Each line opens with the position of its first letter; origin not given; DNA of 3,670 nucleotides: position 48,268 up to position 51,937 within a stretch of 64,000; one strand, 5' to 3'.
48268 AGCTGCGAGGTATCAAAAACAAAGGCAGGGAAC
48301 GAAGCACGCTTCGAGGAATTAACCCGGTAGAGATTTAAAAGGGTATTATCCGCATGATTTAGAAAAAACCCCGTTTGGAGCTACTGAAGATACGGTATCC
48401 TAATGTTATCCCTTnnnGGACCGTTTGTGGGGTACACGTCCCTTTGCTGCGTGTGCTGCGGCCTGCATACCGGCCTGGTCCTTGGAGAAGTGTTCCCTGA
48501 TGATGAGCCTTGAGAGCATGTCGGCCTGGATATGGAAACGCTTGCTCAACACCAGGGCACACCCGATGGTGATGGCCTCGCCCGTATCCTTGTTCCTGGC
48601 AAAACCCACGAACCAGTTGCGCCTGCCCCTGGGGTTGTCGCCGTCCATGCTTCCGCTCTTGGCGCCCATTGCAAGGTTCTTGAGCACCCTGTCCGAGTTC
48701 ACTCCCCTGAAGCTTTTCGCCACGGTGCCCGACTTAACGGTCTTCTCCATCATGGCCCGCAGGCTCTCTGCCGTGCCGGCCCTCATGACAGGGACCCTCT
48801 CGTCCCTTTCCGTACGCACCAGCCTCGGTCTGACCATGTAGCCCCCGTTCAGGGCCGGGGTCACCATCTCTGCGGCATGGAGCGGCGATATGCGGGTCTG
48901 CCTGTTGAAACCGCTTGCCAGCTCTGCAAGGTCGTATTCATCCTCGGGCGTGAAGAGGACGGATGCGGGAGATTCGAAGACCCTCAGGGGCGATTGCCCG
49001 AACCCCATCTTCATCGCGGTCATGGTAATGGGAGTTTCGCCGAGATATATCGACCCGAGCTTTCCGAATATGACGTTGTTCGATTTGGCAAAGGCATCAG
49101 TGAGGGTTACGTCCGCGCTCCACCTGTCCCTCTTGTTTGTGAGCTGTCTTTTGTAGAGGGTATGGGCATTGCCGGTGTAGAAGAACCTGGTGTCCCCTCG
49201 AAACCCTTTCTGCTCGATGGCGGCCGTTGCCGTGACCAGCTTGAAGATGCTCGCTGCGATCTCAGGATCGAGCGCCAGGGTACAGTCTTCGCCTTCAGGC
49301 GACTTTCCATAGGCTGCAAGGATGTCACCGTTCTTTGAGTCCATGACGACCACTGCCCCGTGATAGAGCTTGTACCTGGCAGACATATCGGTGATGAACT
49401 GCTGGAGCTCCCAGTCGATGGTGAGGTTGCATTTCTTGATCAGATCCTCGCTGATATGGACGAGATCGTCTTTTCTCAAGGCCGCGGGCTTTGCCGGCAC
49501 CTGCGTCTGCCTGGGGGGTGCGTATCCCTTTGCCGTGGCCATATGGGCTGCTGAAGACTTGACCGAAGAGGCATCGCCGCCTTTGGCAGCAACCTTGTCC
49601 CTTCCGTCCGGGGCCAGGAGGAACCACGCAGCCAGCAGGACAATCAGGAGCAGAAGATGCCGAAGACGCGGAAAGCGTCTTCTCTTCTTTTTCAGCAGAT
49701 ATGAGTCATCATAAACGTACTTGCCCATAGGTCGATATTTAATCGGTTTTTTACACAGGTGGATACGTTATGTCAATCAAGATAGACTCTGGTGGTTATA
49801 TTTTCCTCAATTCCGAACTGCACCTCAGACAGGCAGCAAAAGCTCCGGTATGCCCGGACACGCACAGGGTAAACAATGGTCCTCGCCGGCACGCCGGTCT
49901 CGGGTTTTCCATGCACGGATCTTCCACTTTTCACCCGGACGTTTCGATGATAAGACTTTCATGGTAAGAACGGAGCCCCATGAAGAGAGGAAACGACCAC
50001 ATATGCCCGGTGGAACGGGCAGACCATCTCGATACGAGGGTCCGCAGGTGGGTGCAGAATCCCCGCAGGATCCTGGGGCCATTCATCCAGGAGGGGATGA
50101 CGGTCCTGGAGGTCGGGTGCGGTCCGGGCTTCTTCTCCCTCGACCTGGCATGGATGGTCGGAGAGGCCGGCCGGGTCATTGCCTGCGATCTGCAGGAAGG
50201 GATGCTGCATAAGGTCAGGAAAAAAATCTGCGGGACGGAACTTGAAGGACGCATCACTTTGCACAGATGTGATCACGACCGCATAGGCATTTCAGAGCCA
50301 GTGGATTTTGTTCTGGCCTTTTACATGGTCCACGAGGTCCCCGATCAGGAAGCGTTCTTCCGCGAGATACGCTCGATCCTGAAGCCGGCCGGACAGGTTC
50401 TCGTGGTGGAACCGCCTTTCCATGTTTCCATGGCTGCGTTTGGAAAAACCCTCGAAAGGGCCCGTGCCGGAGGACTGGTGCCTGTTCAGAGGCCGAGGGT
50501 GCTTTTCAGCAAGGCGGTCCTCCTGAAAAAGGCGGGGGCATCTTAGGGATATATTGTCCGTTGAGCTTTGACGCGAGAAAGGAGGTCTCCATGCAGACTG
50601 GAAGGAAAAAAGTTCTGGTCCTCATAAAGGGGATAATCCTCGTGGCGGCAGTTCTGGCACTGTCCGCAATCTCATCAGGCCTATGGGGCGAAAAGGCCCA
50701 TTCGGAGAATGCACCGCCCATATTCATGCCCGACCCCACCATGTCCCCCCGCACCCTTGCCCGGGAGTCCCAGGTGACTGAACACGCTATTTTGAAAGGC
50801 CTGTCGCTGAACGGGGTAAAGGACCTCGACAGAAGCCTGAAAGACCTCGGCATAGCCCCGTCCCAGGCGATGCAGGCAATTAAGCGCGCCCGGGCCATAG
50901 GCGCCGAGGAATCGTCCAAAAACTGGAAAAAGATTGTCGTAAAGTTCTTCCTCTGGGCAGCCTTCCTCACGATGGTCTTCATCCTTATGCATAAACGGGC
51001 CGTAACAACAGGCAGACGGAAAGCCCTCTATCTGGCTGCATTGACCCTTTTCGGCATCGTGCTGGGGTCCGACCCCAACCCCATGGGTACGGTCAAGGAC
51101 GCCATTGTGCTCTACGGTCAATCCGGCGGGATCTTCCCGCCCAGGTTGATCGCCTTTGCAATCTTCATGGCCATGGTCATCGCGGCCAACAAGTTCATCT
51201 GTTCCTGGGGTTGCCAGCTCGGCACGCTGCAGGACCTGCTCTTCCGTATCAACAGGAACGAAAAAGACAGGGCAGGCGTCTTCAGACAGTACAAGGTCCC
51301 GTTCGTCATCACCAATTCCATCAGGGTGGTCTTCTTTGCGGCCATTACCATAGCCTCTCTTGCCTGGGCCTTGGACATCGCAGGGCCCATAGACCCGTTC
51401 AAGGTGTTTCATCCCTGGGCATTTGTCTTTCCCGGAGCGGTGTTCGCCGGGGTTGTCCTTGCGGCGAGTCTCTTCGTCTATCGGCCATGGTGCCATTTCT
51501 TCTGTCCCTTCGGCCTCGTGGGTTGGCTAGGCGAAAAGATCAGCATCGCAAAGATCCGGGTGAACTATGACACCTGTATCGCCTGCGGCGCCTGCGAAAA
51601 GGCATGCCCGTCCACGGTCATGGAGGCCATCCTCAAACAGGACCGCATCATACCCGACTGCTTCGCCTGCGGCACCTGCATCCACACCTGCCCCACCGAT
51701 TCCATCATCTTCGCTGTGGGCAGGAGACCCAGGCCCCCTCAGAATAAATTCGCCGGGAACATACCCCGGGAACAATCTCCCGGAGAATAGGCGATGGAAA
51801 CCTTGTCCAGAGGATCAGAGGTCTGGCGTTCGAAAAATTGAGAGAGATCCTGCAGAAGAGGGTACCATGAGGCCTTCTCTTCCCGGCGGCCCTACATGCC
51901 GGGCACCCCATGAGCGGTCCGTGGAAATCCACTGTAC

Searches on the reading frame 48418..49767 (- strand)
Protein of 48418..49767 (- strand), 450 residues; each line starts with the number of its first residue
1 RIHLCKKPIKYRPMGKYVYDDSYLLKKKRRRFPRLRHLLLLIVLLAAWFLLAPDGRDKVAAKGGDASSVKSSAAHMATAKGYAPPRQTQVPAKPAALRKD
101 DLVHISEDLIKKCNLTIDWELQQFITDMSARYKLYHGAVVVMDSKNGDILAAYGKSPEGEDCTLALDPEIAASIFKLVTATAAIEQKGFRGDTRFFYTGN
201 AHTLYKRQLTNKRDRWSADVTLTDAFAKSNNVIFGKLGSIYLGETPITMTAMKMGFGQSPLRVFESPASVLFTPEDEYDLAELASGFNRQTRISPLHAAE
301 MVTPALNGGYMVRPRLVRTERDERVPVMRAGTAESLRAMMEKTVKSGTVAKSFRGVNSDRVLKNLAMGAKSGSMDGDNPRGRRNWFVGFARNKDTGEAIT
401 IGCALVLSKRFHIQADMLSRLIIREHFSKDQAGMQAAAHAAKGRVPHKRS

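Call 22: search_protein_families(library=pfam, proteins=[window:48418-49767:-], max_evalue=0.00001)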
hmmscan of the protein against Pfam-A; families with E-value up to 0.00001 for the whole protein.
window:48418-49767:- (450 aa): 1 family
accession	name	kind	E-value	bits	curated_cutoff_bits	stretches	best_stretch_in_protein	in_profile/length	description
PF00905.27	Transpeptidase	-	1.7e-29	103.4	22.1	1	137-395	1-270/299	Penicillin binding protein transpeptidase domain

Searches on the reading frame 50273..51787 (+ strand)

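Call 22: search_protein_families(library=pfam, proteins=[window:50273-51787:+], max_evalue=0.00001)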
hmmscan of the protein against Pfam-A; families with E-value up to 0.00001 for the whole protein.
window:50273-51787:+ (505 aa): 6 families
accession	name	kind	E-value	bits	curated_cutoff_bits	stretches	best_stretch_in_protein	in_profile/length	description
PF12801.12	Fer4_5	-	1.5e-08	34.9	22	0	289-329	3-44/48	4Fe-4S binding domain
PF13237.11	Fer4_10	-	3e-08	33.9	25.5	1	427-474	1-53/53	4Fe-4S dicluster domain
PF00037.32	Fer4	-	4.2e-08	33.1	21.1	1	429-446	2-19/24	4Fe-4S binding domain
PF13187.11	Fer4_9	-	1.2e-07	32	27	1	435-477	2-51/52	4Fe-4S dicluster domain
PF14697.11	Fer4_21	-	1.7e-07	31.7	35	1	429-478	2-57/59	4Fe-4S dicluster domain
PF12838.12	Fer4_7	-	4.3e-07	30.7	27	0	407-448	8-51/52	4Fe-4S dicluster domain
